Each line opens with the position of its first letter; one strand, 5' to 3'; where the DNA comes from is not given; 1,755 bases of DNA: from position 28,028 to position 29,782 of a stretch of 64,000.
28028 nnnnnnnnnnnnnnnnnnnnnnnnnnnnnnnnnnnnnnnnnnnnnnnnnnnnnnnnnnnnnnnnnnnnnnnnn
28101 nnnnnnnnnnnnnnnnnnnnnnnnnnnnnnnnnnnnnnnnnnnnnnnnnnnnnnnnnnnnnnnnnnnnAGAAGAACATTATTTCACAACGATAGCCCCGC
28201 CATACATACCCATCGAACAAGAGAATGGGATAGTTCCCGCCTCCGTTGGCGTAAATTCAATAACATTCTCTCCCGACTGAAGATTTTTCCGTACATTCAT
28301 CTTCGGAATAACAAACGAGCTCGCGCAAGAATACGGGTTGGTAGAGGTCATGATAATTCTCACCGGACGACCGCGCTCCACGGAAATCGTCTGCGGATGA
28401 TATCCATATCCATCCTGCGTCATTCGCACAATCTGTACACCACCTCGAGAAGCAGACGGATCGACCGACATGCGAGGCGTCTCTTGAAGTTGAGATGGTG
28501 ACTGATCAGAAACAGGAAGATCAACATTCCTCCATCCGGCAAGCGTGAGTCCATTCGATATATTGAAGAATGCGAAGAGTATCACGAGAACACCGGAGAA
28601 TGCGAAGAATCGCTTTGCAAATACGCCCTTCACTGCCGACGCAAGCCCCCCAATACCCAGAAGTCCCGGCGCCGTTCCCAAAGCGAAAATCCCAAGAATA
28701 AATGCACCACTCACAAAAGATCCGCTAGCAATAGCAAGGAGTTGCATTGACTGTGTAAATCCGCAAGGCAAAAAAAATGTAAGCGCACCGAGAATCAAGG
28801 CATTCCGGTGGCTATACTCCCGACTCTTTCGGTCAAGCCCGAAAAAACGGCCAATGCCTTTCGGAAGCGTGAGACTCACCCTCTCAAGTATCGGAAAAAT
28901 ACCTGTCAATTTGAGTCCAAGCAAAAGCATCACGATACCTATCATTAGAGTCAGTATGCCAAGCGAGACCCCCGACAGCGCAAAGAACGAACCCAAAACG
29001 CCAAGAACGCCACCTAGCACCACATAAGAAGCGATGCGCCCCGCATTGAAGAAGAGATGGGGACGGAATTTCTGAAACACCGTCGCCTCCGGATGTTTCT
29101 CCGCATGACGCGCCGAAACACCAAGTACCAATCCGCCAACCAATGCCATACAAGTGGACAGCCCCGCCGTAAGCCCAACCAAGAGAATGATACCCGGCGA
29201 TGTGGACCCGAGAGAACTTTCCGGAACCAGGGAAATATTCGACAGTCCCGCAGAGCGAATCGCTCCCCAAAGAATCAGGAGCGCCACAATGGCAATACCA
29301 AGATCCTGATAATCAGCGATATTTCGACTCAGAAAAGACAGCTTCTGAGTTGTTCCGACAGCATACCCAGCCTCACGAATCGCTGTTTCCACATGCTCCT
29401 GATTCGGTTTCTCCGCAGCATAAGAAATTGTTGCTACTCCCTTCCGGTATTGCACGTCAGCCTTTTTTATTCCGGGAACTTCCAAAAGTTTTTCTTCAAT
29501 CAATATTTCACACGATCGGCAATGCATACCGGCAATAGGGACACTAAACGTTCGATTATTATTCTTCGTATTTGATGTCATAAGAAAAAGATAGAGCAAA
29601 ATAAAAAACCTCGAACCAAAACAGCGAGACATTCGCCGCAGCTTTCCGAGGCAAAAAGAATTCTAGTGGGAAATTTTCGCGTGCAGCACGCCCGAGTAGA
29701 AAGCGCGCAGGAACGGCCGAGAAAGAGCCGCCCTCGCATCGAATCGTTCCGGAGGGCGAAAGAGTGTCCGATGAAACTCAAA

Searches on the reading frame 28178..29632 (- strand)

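Call 7: search_protein_families(library=pfam, proteins=[window:28178-29632:-], max_evalue=0.001)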
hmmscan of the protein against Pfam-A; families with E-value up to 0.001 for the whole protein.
window:28178-29632:- (484 aa): 3 families
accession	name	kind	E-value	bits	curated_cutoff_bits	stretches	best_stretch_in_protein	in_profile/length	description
PF13386.12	DsbD_2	-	1.2e-31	110.6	24.9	1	149-355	2-198/199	Cytochrome C biogenesis protein transmembrane region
PF00403.32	HMA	-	1.2e-12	48.4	24.8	1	31-90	2-61/62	Heavy-metal-associated domain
PF13473.12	Cupredoxin_1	-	1.1e-10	41.8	27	1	400-483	21-104/104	Cupredoxin-like domain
